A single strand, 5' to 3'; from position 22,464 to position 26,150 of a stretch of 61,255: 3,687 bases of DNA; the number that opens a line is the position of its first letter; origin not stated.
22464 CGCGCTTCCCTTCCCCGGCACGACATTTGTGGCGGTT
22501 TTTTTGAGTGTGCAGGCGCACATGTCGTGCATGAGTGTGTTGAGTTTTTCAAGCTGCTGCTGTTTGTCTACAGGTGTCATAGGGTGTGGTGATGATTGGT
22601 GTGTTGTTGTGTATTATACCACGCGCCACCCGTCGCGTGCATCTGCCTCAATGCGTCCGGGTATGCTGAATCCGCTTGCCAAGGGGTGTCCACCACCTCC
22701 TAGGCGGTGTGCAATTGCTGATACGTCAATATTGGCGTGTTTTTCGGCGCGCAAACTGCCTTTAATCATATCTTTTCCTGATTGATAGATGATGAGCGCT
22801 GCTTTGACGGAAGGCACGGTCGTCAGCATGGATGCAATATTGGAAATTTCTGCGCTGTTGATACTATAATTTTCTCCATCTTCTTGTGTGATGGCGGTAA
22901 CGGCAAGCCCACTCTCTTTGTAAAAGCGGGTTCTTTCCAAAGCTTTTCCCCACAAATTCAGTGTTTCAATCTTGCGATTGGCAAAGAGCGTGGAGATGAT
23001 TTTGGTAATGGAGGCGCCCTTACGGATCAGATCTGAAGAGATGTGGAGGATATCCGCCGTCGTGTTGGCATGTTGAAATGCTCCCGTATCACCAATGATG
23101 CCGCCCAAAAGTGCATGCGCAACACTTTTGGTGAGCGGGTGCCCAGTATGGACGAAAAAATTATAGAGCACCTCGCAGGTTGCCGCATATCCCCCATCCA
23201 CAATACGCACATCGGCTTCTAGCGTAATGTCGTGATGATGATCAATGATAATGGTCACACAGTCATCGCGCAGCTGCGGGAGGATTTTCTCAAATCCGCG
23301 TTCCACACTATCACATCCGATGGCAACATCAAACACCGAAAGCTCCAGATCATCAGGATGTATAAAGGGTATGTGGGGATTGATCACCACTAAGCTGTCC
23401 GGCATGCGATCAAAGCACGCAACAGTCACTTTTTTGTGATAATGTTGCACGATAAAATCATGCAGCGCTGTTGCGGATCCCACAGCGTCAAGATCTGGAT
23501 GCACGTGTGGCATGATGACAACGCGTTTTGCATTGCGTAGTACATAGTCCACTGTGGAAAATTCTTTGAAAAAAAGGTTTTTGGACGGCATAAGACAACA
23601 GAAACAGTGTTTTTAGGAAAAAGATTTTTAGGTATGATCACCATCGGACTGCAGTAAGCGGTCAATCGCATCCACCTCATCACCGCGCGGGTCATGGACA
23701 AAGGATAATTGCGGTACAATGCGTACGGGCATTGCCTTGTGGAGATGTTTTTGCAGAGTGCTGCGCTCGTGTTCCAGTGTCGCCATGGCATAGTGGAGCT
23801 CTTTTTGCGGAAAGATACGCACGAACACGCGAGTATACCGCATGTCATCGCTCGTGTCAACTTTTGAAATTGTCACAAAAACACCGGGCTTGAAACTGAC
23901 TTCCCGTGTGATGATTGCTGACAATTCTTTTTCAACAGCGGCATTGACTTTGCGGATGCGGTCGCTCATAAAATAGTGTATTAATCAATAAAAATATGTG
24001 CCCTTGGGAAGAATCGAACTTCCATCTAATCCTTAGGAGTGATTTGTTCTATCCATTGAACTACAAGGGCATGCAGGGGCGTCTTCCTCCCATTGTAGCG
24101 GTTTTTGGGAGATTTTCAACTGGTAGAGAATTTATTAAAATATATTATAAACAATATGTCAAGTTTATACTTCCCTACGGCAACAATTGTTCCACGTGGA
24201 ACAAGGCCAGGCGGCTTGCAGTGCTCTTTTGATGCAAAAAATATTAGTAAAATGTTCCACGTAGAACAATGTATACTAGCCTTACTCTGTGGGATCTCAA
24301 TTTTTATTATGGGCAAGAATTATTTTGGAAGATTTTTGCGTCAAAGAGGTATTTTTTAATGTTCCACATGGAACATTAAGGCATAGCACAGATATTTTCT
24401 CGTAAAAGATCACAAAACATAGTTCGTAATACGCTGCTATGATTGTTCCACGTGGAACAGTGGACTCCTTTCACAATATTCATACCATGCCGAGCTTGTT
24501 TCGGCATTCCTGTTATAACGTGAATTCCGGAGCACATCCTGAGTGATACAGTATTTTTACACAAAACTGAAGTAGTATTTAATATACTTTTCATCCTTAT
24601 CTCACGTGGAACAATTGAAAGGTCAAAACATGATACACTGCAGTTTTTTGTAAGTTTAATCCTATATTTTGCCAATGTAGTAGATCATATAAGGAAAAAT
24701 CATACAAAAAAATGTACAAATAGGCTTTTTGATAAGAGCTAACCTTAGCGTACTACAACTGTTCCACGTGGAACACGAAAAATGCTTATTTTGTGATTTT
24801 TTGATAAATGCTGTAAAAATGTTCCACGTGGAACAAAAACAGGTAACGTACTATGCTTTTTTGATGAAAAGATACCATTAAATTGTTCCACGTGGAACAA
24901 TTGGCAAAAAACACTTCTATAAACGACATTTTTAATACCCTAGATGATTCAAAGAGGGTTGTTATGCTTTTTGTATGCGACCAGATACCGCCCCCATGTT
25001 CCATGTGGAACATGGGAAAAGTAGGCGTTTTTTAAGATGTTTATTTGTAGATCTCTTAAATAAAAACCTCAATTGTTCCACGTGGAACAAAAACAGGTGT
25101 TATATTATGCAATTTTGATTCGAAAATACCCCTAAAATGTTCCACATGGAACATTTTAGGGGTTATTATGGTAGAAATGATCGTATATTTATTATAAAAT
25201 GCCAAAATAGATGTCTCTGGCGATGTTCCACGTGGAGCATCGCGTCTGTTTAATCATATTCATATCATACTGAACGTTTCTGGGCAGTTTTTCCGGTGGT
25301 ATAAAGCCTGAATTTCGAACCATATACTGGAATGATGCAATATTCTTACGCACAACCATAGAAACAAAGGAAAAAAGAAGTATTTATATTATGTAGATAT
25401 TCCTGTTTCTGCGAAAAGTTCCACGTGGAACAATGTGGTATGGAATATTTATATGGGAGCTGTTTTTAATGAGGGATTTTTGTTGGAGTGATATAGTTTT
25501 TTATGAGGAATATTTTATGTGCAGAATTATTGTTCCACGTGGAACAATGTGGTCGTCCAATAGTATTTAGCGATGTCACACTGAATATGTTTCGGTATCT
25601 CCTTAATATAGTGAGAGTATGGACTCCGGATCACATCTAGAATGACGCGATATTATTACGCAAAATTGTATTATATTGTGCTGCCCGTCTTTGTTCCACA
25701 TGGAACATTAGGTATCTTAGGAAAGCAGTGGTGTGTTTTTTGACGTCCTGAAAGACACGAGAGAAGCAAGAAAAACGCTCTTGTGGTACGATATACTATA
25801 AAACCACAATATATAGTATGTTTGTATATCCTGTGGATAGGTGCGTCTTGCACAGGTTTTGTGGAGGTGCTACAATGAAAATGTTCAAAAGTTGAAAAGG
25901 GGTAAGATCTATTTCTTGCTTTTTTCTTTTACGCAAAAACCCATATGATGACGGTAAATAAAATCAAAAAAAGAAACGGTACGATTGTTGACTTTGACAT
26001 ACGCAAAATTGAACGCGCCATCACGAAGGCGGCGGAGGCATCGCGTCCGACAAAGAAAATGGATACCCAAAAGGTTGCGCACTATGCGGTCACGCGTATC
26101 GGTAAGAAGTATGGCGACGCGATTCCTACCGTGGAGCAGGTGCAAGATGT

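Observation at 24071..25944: Dense array of 15 parS-like 16-bp palindromes in a 1.9-kb gene-free gap (centromere-like locus)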

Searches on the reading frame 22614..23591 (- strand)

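Call 8: search_protein_families(library=pfam, proteins=[window:22614-23591:-])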
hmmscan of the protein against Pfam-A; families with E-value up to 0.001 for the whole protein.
window:22614-23591:- (325 aa): 2 families
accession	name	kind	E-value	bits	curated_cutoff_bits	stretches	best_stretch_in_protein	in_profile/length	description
PF01368.27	DHH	-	4.7e-14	53.2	28.1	1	23-165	1-125/125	DHH family, N-terminal domain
PF02272.25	DHHA1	-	2.8e-10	41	25.9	1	242-312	11-85/102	DHHA1 domain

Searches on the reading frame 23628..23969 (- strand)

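Call 8: search_protein_families(library=pfam, proteins=[window:23628-23969:-])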
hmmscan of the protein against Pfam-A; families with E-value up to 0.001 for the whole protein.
window:23628-23969:- (113 aa): 1 family
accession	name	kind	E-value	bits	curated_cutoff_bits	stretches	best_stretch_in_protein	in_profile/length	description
PF02033.23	RBFA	-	1.5e-20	73.9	34.7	1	4-106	1-105/105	Ribosome-binding factor A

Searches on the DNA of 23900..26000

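Call 58: search_rna_families(source=window, start=23900, end=26000, threshold=evalue, max_evalue=1)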
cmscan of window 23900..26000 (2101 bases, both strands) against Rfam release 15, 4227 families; matches with E-value up to 1: 14.
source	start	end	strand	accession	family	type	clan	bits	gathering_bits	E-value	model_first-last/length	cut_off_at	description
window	23999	24070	-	RF00005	tRNA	Gene; tRNA;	CL00001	66.4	29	1e-13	1-71/71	no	tRNA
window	25123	25169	+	RF01666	rox2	Cis-reg;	-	29.3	55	0.02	1-71/71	no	Drosophila rox2 ncRNA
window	25128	25212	-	RF02822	Srn266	Gene; sRNA;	-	24.8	63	0.38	1-112/112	no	Streptococcus RNA 266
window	25048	25171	-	RF02579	tsr26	Gene; sRNA;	-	24.8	141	0.54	1-122/122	no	S. aureus tsr26 small RNA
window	23998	24070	+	RF04354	Plastid-ycf2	Cis-reg;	-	24.5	65.7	0.037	1-75/75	no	Plastid-ycf2 5UTR RNA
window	25018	25163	-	RF02515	AfaR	Gene; sRNA;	-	23.4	100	0.25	1-234/234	no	AfaR small RNA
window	25060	25173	+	RF02698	Avalong_thermometer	Cis-reg; thermoregulator;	-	21.2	154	0.41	1-131/131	no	Avalong 5' UTR thermometer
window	25015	25079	-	RF03779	mir-1805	Gene; miRNA;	-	20.9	64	0.28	1-84/84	no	mir-1805 microRNA precursor family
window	24349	24386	-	RF01036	mir-567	Gene; miRNA;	-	20.4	90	0.95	1-70/70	no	mir-567 microRNA precursor family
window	25121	25171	+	RF00735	mir-367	Gene; miRNA;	-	19.2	54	0.86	1-68/68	no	mir-367 microRNA precursor family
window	25127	25254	+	RF02442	SpF66_sRNA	Gene; sRNA;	-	18.3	42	0.15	1-239/239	no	Streptococcus sRNA SpF66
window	25569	25651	-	RF00710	mir-44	Gene; miRNA;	-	17.9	54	0.96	1-88/88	no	mir-44 microRNA precursor family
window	25793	25938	+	RF03065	IS605-orfB-I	Gene; sRNA;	-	17.6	94.2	0.7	1-214/214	no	IS605-orfB-I RNA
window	25353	25485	+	RF01477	rli43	Gene; sRNA;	-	17.2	100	0.3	79-174/255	no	Listeria sRNA rli43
